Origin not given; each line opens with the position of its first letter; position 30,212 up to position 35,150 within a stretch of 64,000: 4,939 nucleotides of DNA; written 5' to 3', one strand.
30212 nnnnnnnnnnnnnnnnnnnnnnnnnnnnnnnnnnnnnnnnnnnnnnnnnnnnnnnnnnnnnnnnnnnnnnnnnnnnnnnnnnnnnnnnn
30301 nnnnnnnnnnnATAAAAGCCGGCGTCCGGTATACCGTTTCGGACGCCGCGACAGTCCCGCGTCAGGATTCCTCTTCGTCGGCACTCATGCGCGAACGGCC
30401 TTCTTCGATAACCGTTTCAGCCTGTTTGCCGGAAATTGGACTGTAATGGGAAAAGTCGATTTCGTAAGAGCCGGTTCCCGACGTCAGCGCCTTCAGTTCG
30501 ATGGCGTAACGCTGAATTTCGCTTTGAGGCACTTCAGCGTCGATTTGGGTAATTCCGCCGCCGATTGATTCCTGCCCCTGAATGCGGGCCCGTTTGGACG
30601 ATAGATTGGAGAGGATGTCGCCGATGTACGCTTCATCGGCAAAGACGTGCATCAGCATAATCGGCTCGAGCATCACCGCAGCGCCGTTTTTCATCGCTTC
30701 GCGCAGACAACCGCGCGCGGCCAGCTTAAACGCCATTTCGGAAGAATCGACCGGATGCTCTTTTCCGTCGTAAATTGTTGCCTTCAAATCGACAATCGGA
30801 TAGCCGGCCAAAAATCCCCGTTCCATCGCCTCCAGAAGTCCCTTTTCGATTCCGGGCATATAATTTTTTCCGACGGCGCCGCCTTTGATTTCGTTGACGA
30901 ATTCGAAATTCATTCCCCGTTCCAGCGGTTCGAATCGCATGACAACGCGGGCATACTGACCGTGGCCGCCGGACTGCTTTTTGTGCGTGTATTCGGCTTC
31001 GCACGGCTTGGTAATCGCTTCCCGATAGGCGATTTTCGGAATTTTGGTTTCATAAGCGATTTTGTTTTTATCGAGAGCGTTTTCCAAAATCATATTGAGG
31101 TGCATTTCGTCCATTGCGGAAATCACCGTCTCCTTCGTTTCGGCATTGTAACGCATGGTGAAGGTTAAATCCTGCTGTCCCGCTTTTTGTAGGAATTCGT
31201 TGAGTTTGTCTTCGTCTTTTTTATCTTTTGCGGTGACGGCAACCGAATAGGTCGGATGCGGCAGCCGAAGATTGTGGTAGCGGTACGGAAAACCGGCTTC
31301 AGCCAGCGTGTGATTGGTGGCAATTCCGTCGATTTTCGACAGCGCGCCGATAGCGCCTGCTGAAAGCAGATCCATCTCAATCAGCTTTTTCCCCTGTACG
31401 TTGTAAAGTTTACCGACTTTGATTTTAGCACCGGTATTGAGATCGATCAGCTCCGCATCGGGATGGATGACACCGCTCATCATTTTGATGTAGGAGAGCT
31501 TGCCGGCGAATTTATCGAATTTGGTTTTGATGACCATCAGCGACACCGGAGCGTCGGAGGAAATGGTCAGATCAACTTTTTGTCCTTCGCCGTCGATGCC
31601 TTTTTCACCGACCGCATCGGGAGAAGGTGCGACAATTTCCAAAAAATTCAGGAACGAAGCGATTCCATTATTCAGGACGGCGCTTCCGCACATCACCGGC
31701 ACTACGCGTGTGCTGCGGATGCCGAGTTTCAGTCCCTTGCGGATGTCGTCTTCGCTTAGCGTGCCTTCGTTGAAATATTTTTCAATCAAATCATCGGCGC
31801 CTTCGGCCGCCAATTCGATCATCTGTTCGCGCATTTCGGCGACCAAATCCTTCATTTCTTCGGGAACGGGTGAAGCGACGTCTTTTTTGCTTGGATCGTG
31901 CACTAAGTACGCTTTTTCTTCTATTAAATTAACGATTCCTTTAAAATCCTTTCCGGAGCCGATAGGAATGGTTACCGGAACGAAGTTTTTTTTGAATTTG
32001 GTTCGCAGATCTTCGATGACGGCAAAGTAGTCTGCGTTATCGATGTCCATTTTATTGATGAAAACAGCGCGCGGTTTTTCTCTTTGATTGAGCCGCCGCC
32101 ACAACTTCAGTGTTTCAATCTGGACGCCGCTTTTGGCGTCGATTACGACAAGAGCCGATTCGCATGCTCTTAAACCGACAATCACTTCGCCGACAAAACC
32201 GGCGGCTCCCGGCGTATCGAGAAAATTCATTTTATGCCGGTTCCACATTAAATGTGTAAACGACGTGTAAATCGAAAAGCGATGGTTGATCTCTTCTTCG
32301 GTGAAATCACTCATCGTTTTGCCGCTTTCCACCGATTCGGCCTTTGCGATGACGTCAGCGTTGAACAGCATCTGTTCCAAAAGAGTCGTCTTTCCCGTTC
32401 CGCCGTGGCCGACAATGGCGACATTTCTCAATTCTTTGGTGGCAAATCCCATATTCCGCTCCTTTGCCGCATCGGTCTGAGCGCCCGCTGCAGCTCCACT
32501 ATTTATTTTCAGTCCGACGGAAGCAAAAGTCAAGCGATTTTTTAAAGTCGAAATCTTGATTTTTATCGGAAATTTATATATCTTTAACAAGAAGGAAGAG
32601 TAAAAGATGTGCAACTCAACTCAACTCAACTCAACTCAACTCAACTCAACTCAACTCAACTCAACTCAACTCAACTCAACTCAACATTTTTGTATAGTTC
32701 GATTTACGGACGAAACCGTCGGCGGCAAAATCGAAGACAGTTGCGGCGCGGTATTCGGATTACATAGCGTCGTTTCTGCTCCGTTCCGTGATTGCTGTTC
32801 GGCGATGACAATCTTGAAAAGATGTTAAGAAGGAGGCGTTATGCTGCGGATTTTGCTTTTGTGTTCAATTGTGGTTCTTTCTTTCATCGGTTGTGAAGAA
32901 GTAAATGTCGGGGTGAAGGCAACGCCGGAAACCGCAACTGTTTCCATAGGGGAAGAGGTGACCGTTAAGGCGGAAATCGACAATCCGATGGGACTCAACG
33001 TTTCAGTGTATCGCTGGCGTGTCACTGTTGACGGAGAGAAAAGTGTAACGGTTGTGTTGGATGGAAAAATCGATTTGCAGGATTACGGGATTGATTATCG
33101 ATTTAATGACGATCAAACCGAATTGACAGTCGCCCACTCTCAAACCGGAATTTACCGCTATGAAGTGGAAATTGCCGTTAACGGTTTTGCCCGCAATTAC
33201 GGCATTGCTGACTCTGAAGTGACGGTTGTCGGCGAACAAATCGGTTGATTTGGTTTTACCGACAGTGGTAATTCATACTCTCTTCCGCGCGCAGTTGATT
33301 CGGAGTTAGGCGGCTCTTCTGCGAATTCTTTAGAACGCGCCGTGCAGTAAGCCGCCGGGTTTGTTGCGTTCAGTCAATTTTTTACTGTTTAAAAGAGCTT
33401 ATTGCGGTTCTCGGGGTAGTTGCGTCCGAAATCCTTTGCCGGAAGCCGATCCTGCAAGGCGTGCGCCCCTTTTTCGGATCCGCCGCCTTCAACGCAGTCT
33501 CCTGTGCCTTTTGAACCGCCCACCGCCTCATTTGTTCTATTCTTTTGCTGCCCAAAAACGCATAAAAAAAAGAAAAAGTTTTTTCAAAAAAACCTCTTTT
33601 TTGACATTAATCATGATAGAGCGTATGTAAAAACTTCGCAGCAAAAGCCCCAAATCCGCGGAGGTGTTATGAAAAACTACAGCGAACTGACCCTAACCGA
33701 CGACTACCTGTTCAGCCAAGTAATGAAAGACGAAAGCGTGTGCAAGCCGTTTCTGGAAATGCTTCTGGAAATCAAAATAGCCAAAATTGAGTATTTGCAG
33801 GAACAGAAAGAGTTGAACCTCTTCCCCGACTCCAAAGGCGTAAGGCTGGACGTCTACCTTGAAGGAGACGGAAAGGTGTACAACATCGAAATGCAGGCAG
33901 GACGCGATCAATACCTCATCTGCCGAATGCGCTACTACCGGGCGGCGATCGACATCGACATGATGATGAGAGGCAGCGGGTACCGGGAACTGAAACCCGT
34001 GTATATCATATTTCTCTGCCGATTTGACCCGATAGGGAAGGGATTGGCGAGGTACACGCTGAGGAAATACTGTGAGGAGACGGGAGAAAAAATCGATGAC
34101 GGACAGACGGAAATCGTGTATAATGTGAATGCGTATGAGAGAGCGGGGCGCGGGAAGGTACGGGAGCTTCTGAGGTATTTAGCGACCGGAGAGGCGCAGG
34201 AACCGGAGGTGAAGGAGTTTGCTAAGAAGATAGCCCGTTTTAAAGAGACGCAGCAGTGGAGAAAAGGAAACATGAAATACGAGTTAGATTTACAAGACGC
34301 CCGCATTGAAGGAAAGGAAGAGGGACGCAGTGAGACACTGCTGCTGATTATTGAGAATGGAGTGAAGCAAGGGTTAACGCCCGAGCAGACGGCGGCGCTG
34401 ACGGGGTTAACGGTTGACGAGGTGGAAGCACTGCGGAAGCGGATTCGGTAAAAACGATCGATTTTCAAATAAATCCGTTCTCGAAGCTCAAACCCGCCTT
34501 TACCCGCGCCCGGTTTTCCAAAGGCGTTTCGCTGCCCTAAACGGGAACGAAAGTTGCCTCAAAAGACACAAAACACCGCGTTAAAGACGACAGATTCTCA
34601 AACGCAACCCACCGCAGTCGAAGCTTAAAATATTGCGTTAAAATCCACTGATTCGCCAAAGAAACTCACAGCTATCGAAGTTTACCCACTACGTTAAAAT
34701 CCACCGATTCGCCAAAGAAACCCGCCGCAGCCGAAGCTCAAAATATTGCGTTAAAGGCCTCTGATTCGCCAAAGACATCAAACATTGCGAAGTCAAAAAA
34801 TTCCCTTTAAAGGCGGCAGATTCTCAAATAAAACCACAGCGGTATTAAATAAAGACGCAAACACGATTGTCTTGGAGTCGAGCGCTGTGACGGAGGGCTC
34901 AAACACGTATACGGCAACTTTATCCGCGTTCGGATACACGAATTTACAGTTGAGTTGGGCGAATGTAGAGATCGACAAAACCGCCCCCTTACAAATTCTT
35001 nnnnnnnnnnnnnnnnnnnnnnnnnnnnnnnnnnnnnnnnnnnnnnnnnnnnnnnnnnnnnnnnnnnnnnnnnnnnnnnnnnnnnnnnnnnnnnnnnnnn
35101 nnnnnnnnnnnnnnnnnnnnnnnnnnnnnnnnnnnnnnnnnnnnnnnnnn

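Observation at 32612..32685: Perfect (CAACT)x15 pentanucleotide microsatellite between divergent EF-G-paralog and lipoprotein genes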

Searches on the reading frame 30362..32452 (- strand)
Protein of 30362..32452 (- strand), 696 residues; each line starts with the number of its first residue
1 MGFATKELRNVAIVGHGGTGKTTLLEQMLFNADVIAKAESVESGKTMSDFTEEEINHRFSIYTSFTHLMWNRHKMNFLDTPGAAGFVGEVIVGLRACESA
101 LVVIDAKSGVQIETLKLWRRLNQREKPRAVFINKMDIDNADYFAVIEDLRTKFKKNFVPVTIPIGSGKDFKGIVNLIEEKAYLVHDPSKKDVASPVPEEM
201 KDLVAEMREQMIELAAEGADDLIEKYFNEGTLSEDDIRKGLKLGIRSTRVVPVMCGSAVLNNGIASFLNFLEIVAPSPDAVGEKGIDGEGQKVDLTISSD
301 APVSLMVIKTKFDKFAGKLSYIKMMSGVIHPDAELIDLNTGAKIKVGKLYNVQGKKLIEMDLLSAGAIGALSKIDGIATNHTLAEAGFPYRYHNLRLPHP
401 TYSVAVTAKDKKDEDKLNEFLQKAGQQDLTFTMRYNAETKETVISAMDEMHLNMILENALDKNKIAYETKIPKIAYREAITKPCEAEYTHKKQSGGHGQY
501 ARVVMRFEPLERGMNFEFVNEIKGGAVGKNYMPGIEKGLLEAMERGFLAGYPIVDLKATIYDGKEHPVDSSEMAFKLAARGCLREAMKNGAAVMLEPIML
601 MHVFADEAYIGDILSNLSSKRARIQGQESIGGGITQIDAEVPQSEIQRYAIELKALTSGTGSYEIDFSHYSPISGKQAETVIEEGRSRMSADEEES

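Call 4: search_protein_families(library=pfam, proteins=[window:30362-32452:-])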
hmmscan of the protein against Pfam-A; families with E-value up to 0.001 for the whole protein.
window:30362-32452:- (696 aa): 7 families
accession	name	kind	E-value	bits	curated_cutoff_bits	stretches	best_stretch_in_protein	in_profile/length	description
PF03764.24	EFG_IV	-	2.9e-44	150.1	24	1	472-589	1-119/121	Elongation factor G, domain IV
PF00009.33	GTP_EFTU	-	7e-42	143.6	26.5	1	6-274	1-185/188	Elongation factor Tu GTP binding domain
PF00679.30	EFG_C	-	7.9e-23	80.7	27.9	1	594-679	2-87/89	Elongation factor G C-terminus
PF14492.12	EFG_III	-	7.2e-20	71.3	27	1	397-470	1-74/75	Elongation Factor G, domain III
PF22042.2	EF-G_D2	-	8e-07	29.5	27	1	302-383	1-81/84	Elongation factor G domain 2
PF01926.29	MMR_HSR1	-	1.7e-06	28.5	21.9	1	10-134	1-113/113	50S ribosome-binding GTPase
PF00005.33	ABC_tran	-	5.1e-05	24.3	25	0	6-69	9-71/137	ABC transporter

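Call 5: search_protein_families(library=ncbifam, proteins=[window:30362-32452:-])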
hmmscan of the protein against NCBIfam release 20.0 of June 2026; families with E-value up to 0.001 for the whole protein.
window:30362-32452:- (696 aa): 30 families (the best 25 are shown)
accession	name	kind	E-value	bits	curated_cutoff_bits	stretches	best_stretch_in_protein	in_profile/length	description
NF009381.0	PRK12740.1-5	subfamily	1.2e-241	804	583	1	4-688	5-688/692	elongation factor G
NF009891.0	PRK13351.1-1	equivalog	5.7e-180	600.2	597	1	3-685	4-677/681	elongation factor G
TIGR00484.1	EF-G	equivalog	1.1e-171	572.5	659.4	1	5-684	7-688/691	elongation factor G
NF058620.1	EFG2_Bacteroid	exception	4.7e-170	567.4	1000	2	3-515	4-513/717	elongation factor G2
NF009377.1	PRK12740.1-1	equivalog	3e-157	525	890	1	6-681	11-698/700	elongation factor G-like protein EF-G2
NF009379.0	PRK12740.1-3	equivalog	3.7e-150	501.7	513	1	6-686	6-671/674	elongation factor G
NF012153.1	tet_protect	equivalog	3.2e-73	247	775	1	10-668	2-612/614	tetracycline resistance ribosomal protection protein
NF033148.1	tet_protect_M_W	exception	1.7e-54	185.2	1100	2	9-158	4-153/639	TetM/TetW/TetO/TetS family tetracycline resistance ribosomal protection protein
TIGR00490.1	aEF-2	equivalog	1.9e-52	178.4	738.45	3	286-512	273-496/720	elongation factor EF-2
NF012155.1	tet_protect_M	exception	4e-47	160.8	1420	2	9-157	4-152/639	tetracycline resistance ribosomal protection protein Tet(M)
NF000120.3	47473_otr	exception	1.1e-44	153.1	900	1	10-663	4-606/608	tetracycline resistance ribosomal protection protein Otr(A)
NF001964.0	PRK00741.1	equivalog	3.2e-44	151.2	473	1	6-456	10-449/529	peptide chain release factor 3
NF009892.0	PRK13351.1-3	equivalog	2.8e-41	141.7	640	2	7-150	2-150/623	elongation factor G-like protein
TIGR01394.1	TypA_BipA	equivalog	9.3e-38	129.8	757.3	3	8-148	1-139/594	translational GTPase TypA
TIGR00503.1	prfC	equivalog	1.4e-34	119.4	466.95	1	8-377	11-371/527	peptide chain release factor 3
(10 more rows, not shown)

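Call 8: find_encoding_contigs(protein=window:30362-32452:-, flank=3000, max_places=10)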
Protein window:30362-32452:- (696 aa): 11 contigs read that carry it; 4 places shown.
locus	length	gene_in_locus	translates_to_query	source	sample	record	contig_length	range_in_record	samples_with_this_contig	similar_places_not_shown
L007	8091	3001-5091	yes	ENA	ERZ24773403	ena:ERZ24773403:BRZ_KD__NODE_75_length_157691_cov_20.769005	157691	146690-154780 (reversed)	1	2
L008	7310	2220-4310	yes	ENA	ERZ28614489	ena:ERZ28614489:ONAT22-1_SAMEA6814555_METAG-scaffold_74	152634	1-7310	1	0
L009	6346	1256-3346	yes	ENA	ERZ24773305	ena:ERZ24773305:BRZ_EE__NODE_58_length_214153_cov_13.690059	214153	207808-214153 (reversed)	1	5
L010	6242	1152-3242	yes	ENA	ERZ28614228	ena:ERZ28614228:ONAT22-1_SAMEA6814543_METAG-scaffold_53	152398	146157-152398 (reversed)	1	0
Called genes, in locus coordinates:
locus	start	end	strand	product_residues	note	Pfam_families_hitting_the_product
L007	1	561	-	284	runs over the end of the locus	-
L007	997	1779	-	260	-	PF12784:PDDEXK_2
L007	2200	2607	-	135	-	-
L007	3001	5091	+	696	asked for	PF00009:GTP_EFTU, PF01926:MMR_HSR1 (weak), PF22042:EF-G_D2 (weak), PF14492:EFG_III, PF03764:EFG_IV, PF00679:EFG_C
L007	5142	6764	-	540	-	PF03415:Peptidase_C11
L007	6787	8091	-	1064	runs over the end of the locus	PF01400:Astacin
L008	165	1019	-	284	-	PF12784:PDDEXK_2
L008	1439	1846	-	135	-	-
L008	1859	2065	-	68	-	-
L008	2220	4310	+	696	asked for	PF00009:GTP_EFTU, PF01926:MMR_HSR1 (weak), PF22042:EF-G_D2 (weak), PF14492:EFG_III, PF03764:EFG_IV, PF00679:EFG_C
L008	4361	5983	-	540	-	PF03415:Peptidase_C11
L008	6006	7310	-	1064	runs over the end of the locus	PF01400:Astacin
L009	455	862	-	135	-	-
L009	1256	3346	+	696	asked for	PF00009:GTP_EFTU, PF01926:MMR_HSR1 (weak), PF22042:EF-G_D2 (weak), PF14492:EFG_III, PF03764:EFG_IV, PF00679:EFG_C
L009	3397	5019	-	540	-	PF03415:Peptidase_C11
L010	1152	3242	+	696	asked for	PF00009:GTP_EFTU, PF01926:MMR_HSR1 (weak), PF22042:EF-G_D2 (weak), PF14492:EFG_III, PF03764:EFG_IV, PF00679:EFG_C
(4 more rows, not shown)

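Call 67: find_homologous_proteins(query=window:30362-32452:-, max_evalue=1e-100)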
Query window:30362-32452:- (696 aa): 7268 proteins with E <= 1e-100 among 8000 candidates; the best 120 are listed.
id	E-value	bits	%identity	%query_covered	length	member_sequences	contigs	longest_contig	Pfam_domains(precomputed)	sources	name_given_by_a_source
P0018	0.0e+0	1546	100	100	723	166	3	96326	PF01926.30,PF00679.31,PF00005.34,PF14492.13,PF00009.34,PF03764.25,PF22042.3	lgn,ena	-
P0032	0.0e+0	1404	93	100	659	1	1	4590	PF01926.30,PF00679.31,PF14492.13,PF00009.34,PF03764.25,PF22042.3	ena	-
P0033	0.0e+0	1372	86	100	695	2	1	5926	PF01926.30,PF00679.31,PF14492.13,PF00009.34,PF03764.25,PF22042.3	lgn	-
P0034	0.0e+0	1026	65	99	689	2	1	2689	PF00679.31,PF14492.13,PF00009.34,PF03764.25,PF03144.32,PF22042.3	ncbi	-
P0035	1.0e-267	908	58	99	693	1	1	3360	PF00679.31,PF14492.13,PF00009.34,PF03764.25,PF22042.3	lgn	-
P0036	6.3e-267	905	59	98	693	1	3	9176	PF01926.30,PF00679.31,PF14492.13,PF00009.34,PF03764.25,PF03144.32,PF22042.3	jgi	jgi:elongation factor G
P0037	3.5e-266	903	57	100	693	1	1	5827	PF01926.30,PF00679.31,PF14492.13,PF00009.34,PF03764.25,PF22042.3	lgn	-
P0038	5.9e-266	902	58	98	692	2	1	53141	PF01926.30,PF00679.31,PF14492.13,PF00009.34,PF03764.25,PF22042.3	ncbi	-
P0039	1.9e-265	900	57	99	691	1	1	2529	PF00679.31,PF14492.13,PF00009.34,PF03764.25,PF03144.32,PF22042.3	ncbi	-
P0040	7.8e-265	898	57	99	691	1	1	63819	PF00679.31,PF14492.13,PF00009.34,PF03764.25,PF22042.3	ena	-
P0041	6.3e-264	895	57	99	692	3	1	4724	PF01926.30,PF00679.31,PF14492.13,PF00009.34,PF03764.25,PF22042.3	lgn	-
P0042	1.3e-263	894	57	99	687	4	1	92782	PF01926.30,PF00679.31,PF14492.13,PF00009.34,PF03764.25,PF22042.3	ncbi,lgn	-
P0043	1.3e-263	894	57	100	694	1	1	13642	PF00679.31,PF14492.13,PF00009.34,PF03764.25,PF03144.32,PF22042.3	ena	-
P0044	1.4e-263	894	56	100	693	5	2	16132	PF01926.30,PF00679.31,PF14492.13,PF00009.34,PF03764.25,PF03144.32,PF22042.3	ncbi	ncbi:MAG: elongation factor G [Spirochaetaceae bacterium]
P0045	5.7e-263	892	56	99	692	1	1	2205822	PF00679.31,PF14492.13,PF00009.34,PF03764.25,PF22042.3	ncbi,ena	-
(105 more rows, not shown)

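Call 68: find_encoding_contigs(protein=P0032, flank=4000, max_places=4)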
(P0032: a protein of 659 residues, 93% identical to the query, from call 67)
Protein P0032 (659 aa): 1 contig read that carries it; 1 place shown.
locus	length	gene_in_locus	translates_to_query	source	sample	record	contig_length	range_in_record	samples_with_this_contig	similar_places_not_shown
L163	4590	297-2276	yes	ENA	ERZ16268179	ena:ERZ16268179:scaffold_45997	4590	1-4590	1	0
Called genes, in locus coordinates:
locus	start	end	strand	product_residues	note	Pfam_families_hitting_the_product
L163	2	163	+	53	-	?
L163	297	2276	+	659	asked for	PF00009:GTP_EFTU, PF01926:MMR_HSR1 (weak), PF22042:EF-G_D2 (weak), PF14492:EFG_III, PF03764:EFG_IV, PF00679:EFG_C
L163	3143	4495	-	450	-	PF10396:TrmE_N, PF12631:MnmE_helical, PF02421:FeoB_N (weak), PF01926:MMR_HSR1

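Call 69: find_encoding_contigs(protein=P0033, flank=4000, max_places=4)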
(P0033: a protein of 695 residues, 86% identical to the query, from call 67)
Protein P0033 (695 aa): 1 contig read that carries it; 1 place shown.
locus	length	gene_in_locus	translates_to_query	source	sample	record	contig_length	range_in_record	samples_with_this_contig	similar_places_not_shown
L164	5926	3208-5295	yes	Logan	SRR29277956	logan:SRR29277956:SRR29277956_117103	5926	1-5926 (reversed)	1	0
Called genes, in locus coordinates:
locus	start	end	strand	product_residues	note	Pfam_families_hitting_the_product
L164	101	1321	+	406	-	PF13742:tRNA_anti_2, PF01336:tRNA_anti-codon (weak), PF02601:Exonuc_VII_L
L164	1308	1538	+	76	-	PF02609:Exonuc_VII_S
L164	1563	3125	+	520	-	PF00342:PGI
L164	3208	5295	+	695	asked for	PF00009:GTP_EFTU, PF01926:MMR_HSR1 (weak), PF22042:EF-G_D2, PF14492:EFG_III, PF03764:EFG_IV, PF00679:EFG_C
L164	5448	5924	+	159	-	?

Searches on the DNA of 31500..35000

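Call 11: search_rna_families(source=window, start=31500, end=35000, threshold=evalue, max_evalue=1)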
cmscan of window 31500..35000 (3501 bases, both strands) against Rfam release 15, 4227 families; matches with E-value up to 1: 0.
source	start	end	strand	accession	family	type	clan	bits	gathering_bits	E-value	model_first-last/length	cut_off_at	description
